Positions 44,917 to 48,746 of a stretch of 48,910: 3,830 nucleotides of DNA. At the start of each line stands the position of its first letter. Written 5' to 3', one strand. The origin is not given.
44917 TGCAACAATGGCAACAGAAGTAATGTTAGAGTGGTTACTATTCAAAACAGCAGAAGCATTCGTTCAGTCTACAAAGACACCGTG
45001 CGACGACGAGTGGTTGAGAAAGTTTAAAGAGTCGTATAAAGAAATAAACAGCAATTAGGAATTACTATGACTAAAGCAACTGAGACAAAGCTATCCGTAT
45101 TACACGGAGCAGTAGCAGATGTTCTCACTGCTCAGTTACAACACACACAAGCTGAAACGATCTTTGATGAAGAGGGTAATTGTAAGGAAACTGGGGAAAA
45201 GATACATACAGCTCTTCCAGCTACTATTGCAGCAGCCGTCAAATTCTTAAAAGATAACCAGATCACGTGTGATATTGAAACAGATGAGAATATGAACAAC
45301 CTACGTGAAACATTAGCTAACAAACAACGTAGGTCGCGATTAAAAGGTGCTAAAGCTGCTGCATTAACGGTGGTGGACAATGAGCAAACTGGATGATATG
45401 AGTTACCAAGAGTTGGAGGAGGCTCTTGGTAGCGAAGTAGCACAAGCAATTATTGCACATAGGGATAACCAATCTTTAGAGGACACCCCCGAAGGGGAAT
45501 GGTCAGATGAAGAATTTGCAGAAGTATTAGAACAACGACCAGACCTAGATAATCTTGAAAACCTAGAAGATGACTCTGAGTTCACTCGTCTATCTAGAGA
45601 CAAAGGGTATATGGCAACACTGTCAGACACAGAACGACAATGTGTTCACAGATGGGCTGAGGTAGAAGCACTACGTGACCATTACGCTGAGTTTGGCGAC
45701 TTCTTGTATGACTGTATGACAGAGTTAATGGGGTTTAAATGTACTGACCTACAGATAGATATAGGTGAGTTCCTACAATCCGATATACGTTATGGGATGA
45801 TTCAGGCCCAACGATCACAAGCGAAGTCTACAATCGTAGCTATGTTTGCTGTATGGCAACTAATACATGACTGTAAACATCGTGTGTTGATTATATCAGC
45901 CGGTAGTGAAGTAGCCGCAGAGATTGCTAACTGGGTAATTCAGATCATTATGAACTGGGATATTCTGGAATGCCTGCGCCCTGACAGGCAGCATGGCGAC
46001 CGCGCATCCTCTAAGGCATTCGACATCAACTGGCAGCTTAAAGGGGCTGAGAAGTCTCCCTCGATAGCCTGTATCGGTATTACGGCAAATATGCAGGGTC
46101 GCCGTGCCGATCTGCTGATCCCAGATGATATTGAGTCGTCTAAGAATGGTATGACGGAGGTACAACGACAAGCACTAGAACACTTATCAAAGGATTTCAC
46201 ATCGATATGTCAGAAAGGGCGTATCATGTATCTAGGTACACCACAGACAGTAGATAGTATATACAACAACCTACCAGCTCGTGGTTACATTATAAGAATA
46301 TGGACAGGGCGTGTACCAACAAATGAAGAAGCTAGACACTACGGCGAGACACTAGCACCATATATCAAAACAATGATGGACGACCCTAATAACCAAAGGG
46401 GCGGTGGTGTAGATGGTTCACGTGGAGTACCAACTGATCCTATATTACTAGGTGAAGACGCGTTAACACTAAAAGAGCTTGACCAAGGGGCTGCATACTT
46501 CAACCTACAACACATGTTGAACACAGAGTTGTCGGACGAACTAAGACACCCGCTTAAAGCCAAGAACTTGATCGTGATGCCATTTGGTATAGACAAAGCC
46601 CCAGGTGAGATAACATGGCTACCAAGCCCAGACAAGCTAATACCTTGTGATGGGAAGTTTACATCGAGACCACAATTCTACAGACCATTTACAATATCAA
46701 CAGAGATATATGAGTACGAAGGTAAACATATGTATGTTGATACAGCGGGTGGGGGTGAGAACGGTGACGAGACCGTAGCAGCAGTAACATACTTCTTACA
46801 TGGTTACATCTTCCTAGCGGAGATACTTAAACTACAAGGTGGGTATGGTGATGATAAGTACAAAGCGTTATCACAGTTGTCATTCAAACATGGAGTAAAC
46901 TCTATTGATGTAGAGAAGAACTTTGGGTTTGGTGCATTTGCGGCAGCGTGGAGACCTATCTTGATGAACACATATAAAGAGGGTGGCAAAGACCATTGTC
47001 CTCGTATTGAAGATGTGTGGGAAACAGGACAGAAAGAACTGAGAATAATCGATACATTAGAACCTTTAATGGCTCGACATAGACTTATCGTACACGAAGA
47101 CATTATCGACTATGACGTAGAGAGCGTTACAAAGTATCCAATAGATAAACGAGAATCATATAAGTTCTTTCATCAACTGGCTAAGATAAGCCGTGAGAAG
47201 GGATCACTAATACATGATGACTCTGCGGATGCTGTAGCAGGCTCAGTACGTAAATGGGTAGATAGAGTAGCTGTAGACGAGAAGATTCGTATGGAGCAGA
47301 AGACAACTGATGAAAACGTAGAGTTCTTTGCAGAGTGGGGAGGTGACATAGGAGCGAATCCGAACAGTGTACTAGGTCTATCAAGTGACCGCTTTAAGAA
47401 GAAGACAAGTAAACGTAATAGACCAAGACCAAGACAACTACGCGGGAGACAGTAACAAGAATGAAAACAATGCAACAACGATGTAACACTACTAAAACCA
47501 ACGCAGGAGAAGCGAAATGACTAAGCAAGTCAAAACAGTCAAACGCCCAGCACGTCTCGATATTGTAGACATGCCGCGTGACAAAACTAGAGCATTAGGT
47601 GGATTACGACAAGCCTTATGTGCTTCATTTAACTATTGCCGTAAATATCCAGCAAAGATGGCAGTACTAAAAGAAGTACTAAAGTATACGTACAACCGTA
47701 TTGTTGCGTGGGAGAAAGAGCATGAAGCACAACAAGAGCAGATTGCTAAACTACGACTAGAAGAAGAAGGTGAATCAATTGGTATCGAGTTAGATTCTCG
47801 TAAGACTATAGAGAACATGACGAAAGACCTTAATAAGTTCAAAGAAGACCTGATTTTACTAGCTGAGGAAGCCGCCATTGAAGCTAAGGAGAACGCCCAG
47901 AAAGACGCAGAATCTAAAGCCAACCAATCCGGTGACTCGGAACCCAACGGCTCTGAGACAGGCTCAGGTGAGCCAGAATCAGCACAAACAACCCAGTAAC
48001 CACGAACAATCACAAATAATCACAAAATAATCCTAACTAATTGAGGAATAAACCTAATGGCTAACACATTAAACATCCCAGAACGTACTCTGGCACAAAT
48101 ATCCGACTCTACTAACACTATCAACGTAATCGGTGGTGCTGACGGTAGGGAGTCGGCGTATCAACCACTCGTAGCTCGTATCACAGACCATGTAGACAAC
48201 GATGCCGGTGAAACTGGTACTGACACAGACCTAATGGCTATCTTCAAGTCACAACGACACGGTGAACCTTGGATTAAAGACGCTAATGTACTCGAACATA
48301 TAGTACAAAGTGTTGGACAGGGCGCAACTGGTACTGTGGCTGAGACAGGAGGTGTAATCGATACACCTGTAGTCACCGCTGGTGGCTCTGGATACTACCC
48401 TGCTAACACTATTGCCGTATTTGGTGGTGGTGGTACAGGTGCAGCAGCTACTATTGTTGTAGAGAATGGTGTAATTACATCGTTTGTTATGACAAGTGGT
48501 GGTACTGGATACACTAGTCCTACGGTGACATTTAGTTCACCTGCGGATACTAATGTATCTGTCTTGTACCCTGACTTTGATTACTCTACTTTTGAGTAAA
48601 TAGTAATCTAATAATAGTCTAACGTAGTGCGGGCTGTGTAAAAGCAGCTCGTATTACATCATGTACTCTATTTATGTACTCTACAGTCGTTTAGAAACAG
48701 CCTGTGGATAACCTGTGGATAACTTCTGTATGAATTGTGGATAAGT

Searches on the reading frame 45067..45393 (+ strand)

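Call 14: search_protein_families(library=phrogs, proteins=[window:45067-45393:+], max_evalue=0.001)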
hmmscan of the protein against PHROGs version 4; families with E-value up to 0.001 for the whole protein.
window:45067-45393:+ (109 aa): 2 families
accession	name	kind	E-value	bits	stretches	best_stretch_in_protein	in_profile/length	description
phrog_891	-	head and packaging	1.3e-21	77.8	1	1-101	6-92/106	terminase small subunit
phrog_34686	-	unknown function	6.2e-06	27.4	1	53-91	60-98/123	-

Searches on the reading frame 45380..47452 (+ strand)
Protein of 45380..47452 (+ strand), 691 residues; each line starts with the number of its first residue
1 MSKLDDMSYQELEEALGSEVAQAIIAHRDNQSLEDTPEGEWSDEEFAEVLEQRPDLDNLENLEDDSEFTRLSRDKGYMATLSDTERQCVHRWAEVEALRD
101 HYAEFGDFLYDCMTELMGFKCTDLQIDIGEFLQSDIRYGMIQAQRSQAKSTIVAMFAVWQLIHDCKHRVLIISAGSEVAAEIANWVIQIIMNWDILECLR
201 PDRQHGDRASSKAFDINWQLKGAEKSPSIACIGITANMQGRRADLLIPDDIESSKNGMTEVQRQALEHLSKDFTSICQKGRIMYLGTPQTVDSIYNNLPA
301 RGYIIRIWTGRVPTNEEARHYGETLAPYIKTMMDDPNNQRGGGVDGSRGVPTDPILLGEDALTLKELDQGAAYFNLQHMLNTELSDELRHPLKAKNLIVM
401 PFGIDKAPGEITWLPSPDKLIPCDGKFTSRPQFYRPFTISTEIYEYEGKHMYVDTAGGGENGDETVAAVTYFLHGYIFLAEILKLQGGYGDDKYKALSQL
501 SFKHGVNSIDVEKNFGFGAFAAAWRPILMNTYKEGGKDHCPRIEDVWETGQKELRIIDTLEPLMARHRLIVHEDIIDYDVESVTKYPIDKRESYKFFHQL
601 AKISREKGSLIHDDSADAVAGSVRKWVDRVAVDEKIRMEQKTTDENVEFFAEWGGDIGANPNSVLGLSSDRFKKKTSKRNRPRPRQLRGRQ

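Call 14: search_protein_families(library=phrogs, proteins=[window:45380-47452:+], max_evalue=0.001)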
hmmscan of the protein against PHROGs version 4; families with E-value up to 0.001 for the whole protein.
window:45380-47452:+ (691 aa): 4 families
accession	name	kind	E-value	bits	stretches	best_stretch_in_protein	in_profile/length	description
phrog_17672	-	head and packaging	4.3e-124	415.4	1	79-457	2-389/395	terminase large subunit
phrog_38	-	head and packaging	8.5e-106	356.4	1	42-648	219-722/760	terminase large subunit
phrog_15524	-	head and packaging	5.8e-58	197.3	1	448-651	4-198/249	terminase large subunit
phrog_4758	-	head and packaging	1.1e-14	55.4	1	130-288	51-207/243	terminase large subunit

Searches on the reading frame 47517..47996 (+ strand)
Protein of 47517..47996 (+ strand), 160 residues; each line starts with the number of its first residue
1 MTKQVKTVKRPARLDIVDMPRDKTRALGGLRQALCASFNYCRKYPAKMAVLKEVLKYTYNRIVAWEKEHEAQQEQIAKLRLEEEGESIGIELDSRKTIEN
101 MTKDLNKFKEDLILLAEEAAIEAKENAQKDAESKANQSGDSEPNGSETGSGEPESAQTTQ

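Call 14: search_protein_families(library=phrogs, proteins=[window:47517-47996:+], max_evalue=0.001)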
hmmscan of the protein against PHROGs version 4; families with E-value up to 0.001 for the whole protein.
window:47517-47996:+ (160 aa): 0 families

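Call 16: search_protein_families(library=pfam, proteins=[window:47517-47996:+], max_evalue=0.1)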
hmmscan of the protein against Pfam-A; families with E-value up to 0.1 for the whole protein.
window:47517-47996:+ (160 aa): 1 family
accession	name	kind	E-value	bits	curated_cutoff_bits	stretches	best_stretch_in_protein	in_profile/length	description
PF20709.2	DUF6823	-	0.082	13.9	25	0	66-143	2-73/110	Family of unknown function (DUF6823)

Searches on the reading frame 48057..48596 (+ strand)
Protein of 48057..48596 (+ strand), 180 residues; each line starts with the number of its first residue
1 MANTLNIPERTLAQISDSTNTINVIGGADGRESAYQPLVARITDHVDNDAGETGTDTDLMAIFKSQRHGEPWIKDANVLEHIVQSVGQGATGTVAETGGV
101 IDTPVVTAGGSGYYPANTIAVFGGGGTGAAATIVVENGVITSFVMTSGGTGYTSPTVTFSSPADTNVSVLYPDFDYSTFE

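Call 14: search_protein_families(library=phrogs, proteins=[window:48057-48596:+], max_evalue=0.001)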
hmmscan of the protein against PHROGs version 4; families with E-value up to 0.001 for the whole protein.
window:48057-48596:+ (180 aa): 12 families
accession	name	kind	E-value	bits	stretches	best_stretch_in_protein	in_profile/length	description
phrog_29640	-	unknown function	9.4e-40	136.3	1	1-91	1-92/110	-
phrog_701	-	head and packaging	6.2e-10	36.4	1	84-158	1150-1224/6136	virion structural protein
phrog_19630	-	head and packaging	8.3e-10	38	1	82-157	1144-1219/1266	virion structural protein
phrog_460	-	connector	1.3e-09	38.3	1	85-164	214-296/385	head closure Hc2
phrog_438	-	tail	1.6e-08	35.2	1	90-162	187-260/478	baseplate wedge subunit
phrog_22827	-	unknown function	3.4e-07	30.3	1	75-166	159-248/613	-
phrog_5342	-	tail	8.3e-07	27.2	1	96-155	2361-2422/3319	tail fiber protein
phrog_2885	-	tail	1.4e-06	25.9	1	82-160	1073-1151/4179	baseplate wedge subunit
phrog_708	-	tail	3.5e-06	25.9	1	86-159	841-916/1383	baseplate wedge subunit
phrog_32294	-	tail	1.2e-05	23.1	1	86-163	1075-1152/2435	baseplate wedge subunit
phrog_30655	-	head and packaging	1.9e-05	23.2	1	89-161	109-184/1678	virion structural protein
phrog_6005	-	head and packaging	2.8e-05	22.8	1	80-164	247-336/1512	virion structural protein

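Call 16: search_protein_families(library=pfam, proteins=[window:48057-48596:+], max_evalue=0.1)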
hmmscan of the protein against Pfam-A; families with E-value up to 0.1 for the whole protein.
window:48057-48596:+ (180 aa): 0 families
